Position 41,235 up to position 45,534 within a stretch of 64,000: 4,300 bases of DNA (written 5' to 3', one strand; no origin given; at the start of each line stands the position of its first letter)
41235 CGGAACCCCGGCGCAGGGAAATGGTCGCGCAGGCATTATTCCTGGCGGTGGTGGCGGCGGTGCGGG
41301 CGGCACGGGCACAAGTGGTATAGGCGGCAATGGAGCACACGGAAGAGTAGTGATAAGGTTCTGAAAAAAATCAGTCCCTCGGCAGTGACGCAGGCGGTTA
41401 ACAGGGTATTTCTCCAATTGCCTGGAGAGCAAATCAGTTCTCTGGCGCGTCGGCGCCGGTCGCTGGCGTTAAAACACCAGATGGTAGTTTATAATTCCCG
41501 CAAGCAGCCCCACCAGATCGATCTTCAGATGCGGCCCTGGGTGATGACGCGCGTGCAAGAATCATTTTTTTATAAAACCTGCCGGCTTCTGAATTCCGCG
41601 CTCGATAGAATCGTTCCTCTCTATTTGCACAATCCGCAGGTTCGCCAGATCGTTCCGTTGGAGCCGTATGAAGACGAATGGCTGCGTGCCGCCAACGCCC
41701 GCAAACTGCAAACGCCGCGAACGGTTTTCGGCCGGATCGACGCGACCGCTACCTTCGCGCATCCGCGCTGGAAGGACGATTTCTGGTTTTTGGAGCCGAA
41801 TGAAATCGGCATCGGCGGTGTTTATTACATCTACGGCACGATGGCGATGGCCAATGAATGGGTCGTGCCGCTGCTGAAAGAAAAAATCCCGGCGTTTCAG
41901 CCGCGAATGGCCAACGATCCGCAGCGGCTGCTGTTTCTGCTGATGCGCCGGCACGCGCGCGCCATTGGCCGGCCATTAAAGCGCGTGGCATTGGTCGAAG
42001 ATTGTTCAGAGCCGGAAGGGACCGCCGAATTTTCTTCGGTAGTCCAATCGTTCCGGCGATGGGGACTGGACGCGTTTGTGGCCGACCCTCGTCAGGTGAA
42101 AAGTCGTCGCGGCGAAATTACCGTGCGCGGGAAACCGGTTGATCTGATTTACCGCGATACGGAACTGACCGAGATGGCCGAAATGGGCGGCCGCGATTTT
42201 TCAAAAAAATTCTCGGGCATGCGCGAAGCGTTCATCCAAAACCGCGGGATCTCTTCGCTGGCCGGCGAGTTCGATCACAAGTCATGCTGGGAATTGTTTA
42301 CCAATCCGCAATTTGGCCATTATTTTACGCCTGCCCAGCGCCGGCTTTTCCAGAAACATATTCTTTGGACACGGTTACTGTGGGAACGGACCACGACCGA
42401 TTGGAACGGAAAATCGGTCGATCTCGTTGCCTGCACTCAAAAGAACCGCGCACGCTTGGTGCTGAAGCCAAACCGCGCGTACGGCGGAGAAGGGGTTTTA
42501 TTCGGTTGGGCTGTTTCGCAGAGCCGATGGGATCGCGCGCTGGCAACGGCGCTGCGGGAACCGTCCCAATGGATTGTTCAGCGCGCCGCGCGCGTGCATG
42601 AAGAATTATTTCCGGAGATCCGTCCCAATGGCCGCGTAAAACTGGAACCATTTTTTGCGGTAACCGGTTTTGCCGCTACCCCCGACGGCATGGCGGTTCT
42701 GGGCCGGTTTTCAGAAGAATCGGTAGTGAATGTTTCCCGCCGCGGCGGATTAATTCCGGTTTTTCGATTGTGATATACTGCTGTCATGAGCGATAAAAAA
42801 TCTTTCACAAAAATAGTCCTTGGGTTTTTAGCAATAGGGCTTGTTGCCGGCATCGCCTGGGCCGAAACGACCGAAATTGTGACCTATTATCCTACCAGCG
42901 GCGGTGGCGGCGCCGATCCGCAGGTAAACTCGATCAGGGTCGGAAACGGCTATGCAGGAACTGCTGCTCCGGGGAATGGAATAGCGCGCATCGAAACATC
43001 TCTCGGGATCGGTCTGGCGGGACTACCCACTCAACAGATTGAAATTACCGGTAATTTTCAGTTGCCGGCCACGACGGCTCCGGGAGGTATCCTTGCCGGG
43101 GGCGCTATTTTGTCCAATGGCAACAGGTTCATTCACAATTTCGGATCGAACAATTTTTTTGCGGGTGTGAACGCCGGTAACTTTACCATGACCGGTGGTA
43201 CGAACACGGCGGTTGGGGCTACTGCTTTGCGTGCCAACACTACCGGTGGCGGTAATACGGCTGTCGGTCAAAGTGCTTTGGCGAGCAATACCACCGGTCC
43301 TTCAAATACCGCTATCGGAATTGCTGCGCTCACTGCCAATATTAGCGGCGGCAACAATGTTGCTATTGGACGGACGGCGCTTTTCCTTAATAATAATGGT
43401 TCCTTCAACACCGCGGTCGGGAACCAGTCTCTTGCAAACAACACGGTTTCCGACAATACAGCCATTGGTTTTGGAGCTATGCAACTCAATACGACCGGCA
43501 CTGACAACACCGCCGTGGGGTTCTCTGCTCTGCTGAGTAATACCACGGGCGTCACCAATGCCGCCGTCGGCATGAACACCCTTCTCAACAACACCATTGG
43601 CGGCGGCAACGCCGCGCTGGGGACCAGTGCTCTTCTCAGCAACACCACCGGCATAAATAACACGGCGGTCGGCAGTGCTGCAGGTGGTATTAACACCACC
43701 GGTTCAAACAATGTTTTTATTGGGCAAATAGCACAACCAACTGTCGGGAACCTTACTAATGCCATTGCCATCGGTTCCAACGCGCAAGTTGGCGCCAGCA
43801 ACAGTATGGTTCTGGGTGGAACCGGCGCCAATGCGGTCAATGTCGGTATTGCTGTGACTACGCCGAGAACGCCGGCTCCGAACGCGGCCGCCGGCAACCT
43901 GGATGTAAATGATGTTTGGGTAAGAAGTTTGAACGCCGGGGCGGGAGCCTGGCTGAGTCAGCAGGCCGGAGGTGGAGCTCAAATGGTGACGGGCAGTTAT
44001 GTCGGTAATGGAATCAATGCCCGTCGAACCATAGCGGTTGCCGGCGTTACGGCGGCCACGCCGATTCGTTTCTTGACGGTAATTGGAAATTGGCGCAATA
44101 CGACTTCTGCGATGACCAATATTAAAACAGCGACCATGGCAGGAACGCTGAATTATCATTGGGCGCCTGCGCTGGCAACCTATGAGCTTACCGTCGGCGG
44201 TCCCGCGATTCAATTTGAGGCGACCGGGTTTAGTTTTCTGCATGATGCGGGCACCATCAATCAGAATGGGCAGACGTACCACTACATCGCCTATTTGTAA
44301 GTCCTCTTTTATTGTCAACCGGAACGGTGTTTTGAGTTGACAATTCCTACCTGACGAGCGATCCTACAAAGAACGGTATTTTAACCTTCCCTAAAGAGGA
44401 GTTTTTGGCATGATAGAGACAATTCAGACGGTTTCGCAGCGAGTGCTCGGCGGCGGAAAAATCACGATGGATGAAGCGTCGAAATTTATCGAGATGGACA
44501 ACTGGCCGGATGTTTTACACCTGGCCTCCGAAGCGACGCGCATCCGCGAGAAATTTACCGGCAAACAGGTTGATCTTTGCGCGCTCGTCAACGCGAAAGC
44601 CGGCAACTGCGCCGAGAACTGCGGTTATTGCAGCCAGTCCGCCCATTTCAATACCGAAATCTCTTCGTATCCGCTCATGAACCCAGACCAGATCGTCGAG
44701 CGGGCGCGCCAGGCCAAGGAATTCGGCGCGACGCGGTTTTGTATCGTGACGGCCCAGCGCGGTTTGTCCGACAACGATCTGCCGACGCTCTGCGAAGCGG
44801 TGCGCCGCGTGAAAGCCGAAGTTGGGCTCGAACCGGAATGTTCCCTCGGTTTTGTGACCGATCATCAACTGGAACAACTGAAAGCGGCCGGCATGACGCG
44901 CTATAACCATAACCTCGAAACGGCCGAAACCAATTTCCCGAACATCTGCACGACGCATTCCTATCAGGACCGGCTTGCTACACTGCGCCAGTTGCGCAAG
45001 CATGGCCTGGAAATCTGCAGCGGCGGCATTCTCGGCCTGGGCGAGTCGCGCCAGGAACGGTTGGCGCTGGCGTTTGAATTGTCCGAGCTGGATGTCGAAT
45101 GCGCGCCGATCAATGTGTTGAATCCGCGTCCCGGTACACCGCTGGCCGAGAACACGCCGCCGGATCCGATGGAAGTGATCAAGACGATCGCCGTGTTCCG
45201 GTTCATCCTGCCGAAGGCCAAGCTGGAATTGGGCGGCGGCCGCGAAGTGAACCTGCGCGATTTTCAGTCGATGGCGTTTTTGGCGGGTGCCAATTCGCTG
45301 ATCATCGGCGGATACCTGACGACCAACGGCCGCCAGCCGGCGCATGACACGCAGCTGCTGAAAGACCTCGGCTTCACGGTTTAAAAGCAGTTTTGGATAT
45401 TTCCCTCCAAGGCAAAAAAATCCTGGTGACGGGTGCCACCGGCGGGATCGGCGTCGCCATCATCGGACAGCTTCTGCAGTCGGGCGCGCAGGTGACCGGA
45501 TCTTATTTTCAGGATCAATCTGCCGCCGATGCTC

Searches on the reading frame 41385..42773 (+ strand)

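Call 34: search_protein_families(library=pfam, proteins=[window:41385-42773:+], max_evalue=0.001)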
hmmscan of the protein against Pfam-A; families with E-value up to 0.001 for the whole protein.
window:41385-42773:+ (462 aa): 1 family
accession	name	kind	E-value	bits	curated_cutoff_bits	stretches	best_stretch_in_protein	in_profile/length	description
PF14403.11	CP_ATPgrasp_2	-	0.00016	21.2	32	1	328-435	262-369/374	Circularly permuted ATP-grasp type 2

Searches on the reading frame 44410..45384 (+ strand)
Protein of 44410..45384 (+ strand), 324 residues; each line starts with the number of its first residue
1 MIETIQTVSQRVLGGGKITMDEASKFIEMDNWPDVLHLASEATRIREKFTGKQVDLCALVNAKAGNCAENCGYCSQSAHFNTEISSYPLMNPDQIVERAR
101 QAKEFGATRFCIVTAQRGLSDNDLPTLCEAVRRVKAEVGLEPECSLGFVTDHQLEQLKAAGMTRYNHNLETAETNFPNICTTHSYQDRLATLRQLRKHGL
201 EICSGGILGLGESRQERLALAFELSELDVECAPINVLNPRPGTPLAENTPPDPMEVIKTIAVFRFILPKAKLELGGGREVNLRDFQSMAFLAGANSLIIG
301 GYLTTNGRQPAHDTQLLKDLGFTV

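Call 44: search_protein_families(library=pfam, proteins=[window:44410-45384:+], max_evalue=0.001)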
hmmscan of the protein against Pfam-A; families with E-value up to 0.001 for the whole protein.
window:44410-45384:+ (324 aa): 2 families
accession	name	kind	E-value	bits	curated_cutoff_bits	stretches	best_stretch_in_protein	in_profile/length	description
PF06968.18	BATS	-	1.5e-25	89.6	22.2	1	233-322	1-87/88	Biotin and Thiamin Synthesis associated domain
PF04055.27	Radical_SAM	-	6.2e-25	88.7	29.5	1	66-221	6-163/166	Radical SAM superfamily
